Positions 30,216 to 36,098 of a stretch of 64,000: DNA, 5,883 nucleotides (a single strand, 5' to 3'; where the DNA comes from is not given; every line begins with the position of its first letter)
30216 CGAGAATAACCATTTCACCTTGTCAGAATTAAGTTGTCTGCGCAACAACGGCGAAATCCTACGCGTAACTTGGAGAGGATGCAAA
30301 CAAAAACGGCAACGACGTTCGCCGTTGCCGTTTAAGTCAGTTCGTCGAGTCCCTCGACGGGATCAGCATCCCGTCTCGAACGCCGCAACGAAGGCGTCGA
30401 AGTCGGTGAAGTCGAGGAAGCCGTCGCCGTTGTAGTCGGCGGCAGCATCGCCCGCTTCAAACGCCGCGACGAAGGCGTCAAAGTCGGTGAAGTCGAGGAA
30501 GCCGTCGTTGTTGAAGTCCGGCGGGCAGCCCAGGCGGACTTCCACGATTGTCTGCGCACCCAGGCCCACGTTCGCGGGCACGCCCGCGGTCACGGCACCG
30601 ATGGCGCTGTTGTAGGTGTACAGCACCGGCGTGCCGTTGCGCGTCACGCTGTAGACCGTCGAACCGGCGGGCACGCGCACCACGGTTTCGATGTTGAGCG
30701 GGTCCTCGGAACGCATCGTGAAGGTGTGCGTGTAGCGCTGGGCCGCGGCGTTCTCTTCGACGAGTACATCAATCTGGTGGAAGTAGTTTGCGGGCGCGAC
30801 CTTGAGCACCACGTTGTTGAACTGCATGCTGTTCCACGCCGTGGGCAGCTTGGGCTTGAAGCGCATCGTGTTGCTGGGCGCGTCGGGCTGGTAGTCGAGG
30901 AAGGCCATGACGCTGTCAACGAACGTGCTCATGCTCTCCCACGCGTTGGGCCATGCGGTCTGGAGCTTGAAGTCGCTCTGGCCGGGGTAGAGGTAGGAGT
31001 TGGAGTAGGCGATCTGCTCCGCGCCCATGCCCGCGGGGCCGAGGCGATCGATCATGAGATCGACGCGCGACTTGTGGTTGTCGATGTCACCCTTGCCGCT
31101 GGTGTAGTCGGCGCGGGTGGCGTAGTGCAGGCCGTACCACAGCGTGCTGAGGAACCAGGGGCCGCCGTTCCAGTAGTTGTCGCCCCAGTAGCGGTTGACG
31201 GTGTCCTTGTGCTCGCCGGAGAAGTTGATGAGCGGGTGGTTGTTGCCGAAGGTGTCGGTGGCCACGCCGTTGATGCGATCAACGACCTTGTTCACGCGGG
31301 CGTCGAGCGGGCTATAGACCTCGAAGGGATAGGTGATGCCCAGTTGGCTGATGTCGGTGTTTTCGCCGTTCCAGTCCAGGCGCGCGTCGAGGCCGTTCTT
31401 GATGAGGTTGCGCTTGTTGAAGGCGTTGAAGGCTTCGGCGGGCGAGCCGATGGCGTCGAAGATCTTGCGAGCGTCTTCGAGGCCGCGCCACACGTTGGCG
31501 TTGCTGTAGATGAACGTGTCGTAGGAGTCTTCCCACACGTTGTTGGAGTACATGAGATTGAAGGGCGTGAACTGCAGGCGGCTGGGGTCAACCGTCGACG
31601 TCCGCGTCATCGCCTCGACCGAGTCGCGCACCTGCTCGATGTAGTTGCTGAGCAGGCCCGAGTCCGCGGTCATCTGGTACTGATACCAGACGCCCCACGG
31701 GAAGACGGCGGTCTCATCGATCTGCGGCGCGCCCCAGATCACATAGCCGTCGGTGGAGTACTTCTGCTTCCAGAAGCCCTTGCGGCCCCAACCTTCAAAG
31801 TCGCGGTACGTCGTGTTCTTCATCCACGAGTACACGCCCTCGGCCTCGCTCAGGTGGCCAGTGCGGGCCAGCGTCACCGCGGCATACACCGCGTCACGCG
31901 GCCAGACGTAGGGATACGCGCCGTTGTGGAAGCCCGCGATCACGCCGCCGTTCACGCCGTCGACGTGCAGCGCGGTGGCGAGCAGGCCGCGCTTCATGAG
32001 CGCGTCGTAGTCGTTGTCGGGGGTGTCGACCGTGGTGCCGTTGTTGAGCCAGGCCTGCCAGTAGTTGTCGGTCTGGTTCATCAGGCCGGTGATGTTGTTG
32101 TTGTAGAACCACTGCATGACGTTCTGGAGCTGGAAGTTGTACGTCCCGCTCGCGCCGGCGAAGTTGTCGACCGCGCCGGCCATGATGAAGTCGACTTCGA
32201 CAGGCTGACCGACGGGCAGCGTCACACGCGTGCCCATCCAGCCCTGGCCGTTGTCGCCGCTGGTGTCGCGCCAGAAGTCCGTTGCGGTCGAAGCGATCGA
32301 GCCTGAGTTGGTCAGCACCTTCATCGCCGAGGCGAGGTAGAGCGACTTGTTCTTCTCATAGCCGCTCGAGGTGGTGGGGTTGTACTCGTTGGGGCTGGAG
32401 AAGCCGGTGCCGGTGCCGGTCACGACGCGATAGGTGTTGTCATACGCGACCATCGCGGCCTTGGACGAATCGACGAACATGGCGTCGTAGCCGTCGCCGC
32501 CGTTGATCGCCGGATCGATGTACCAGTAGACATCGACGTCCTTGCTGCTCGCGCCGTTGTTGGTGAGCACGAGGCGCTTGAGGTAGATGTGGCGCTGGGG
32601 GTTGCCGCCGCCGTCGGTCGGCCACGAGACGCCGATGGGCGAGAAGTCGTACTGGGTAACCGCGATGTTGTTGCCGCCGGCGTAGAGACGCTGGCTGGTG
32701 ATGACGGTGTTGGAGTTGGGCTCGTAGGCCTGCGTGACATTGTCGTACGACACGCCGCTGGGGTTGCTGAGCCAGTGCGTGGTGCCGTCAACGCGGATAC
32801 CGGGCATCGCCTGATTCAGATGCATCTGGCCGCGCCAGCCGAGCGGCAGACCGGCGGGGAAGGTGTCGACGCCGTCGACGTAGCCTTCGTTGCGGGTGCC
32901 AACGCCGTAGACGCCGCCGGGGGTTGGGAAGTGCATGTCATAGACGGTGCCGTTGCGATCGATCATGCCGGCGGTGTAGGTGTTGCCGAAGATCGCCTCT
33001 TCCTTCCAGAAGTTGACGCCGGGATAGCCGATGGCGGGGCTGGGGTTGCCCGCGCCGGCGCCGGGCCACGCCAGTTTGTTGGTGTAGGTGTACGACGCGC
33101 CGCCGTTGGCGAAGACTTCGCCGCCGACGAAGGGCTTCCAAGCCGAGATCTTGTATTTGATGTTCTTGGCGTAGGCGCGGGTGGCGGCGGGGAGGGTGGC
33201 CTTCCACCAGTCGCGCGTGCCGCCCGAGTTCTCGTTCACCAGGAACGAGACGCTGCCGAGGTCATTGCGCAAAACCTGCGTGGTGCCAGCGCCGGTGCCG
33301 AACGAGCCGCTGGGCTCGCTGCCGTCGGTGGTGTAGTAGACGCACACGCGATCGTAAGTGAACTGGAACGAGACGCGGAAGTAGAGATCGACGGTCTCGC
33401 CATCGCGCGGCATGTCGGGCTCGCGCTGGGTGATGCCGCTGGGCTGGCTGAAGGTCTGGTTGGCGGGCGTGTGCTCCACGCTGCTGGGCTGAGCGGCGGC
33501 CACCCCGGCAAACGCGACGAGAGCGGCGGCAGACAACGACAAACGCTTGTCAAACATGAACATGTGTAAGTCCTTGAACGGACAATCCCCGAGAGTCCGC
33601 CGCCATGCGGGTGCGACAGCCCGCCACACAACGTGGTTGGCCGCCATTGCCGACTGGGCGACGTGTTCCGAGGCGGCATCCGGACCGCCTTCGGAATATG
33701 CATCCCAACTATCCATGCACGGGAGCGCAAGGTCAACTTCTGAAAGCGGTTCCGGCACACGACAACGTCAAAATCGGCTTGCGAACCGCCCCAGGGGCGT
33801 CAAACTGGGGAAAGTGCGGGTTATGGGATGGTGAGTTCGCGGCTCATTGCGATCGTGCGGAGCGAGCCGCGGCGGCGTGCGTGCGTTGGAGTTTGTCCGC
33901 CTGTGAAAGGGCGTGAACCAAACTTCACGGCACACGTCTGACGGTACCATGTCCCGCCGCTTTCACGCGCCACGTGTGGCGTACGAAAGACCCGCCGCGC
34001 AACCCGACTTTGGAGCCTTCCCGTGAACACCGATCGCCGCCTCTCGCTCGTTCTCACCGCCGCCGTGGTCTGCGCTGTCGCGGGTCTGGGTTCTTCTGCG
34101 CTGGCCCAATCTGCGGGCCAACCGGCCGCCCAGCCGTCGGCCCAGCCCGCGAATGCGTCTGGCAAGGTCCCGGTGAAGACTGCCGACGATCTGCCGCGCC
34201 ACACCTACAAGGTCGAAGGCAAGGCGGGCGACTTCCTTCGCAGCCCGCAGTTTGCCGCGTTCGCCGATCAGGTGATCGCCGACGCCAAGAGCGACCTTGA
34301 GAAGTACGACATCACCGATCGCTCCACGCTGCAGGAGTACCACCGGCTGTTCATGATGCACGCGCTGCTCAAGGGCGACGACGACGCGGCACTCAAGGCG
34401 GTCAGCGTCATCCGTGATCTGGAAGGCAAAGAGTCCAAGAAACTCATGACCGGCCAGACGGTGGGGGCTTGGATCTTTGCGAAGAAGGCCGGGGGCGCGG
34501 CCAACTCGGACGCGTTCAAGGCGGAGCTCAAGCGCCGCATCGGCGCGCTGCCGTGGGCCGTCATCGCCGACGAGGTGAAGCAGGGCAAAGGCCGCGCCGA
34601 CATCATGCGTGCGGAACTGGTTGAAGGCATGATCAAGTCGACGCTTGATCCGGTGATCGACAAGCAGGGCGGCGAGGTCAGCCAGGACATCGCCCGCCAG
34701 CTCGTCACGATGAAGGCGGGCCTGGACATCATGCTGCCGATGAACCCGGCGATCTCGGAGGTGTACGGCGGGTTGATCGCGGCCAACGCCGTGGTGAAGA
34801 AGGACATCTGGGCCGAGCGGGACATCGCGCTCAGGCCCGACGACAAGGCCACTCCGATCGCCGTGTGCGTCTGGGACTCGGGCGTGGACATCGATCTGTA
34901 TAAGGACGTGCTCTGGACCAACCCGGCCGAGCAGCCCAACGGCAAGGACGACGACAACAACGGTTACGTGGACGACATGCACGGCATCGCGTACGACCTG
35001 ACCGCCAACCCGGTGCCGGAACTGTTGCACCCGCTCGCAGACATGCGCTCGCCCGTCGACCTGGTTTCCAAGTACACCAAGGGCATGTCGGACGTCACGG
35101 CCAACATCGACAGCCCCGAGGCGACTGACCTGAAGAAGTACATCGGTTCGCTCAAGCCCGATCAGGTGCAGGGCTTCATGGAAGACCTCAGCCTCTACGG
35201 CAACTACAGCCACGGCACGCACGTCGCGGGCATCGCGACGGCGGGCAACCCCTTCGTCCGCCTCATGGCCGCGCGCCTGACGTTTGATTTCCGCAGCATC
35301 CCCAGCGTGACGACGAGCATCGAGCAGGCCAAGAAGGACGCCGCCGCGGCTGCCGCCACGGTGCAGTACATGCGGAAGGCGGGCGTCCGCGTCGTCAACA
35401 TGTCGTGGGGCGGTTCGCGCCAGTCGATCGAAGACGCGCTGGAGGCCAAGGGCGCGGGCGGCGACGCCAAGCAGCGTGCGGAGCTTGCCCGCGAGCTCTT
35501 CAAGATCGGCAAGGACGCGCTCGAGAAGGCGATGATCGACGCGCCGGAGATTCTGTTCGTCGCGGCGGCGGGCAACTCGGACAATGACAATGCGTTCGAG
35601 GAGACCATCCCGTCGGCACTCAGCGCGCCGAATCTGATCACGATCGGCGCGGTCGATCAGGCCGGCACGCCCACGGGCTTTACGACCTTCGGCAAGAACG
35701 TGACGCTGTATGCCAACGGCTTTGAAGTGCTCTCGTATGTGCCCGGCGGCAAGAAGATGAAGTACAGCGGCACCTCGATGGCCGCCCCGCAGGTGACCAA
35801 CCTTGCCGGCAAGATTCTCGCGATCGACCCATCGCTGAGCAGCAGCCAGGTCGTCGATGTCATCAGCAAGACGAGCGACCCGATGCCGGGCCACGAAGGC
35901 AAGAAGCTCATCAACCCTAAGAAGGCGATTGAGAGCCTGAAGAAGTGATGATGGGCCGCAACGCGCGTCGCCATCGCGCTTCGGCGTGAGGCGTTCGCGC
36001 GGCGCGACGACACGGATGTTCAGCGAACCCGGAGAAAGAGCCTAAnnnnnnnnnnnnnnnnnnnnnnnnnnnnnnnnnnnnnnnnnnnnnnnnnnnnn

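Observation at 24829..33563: Tandem array of three secreted enzymes/structural proteins sharing a C-terminal dockerin-like Ca-loop module bracketed by Cys and ending in an invariant Gly-Cys-COOH (a fourth copy is at 53055-54338)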

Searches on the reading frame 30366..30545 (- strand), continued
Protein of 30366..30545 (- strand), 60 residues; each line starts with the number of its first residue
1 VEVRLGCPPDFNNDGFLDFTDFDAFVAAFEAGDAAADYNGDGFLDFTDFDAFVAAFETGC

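Call 90: search_solved_structures(query=A3, max_evalue=1, show_alignments=2)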
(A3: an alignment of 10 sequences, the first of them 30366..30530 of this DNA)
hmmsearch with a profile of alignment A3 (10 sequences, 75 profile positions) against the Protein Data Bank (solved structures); distinct sequences matched with E-value up to 1: 61 (the best 60 are shown).
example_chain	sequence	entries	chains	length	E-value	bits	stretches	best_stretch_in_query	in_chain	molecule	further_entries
2jnx_A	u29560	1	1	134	0.00063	22.7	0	19-40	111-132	Calcium binding protein 2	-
5xop_A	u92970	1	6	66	0.0014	21.6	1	24-70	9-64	Calcium-binding protein 1 (EhCBP1), putative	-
8rx8_A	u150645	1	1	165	0.013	18.5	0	19-40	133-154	Probable calcium-binding protein CML18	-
3l19_A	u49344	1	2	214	0.018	18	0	23-37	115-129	Calcium/calmodulin dependent protein kinase with a kinase domain and 4 calmodulin like EF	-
2na0_A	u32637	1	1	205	0.02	17.9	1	23-39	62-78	Guanylyl cyclase-activating protein 1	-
2m7n_A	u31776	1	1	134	0.02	17.9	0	17-40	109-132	Calcium-binding protein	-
1jfj_A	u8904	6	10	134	0.02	17.9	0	17-40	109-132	CALCIUM-BINDING PROTEIN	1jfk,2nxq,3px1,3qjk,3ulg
2lvi_A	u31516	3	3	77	0.026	17.5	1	17-43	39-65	Polcalcin Phl p 7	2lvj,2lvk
1k9u_A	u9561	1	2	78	0.029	17.4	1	17-43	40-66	Polcalcin Phl p 7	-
2r2i_A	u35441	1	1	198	0.038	17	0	19-37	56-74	Guanylyl cyclase-activating protein 1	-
3ox5_A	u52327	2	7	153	0.05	16.6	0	24-64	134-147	Calcium-binding protein 1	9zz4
2ggz_A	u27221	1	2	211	0.055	16.5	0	20-41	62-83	Guanylyl cyclase-activating protein 3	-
2lan_A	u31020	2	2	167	0.063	16.3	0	24-64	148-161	Calcium-binding protein 1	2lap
5otj_D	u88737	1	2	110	0.066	16.2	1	18-43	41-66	Polcalcin Phl p 7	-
4zcu_A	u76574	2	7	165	0.076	16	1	22-57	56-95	Calcium-binding mitochondrial carrier protein SCaMC-1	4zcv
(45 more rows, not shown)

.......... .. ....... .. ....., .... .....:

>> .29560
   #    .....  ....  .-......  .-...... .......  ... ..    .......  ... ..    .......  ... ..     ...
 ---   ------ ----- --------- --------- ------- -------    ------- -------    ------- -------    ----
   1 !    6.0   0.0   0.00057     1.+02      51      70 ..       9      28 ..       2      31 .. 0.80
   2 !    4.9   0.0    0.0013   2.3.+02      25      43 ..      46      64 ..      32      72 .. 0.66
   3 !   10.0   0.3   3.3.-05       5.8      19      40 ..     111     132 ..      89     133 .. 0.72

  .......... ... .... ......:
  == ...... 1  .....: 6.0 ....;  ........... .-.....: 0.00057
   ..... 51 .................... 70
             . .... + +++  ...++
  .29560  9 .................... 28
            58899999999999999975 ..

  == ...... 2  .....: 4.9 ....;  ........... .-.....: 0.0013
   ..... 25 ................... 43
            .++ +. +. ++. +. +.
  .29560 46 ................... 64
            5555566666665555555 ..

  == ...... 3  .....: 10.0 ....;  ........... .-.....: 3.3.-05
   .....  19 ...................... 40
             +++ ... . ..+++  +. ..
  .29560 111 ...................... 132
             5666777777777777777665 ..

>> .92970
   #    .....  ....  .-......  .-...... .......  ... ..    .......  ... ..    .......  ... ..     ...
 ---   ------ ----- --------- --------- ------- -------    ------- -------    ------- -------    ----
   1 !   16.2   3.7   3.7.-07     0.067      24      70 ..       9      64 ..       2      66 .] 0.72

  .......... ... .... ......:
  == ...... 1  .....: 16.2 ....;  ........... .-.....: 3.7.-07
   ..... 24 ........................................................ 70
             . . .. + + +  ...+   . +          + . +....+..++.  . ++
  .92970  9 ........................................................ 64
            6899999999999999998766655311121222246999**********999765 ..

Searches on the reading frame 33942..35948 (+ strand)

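Call 18: search_protein_families(library=pfam, proteins=[window:33942-35948:+], max_evalue=0.0001)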
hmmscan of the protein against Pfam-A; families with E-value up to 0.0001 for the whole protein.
window:33942-35948:+ (668 aa): 1 family
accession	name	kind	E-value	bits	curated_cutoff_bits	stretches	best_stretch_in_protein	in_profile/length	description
PF00082.27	Peptidase_S8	-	3.3e-28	99.3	21.8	1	306-645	4-273/288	Subtilase family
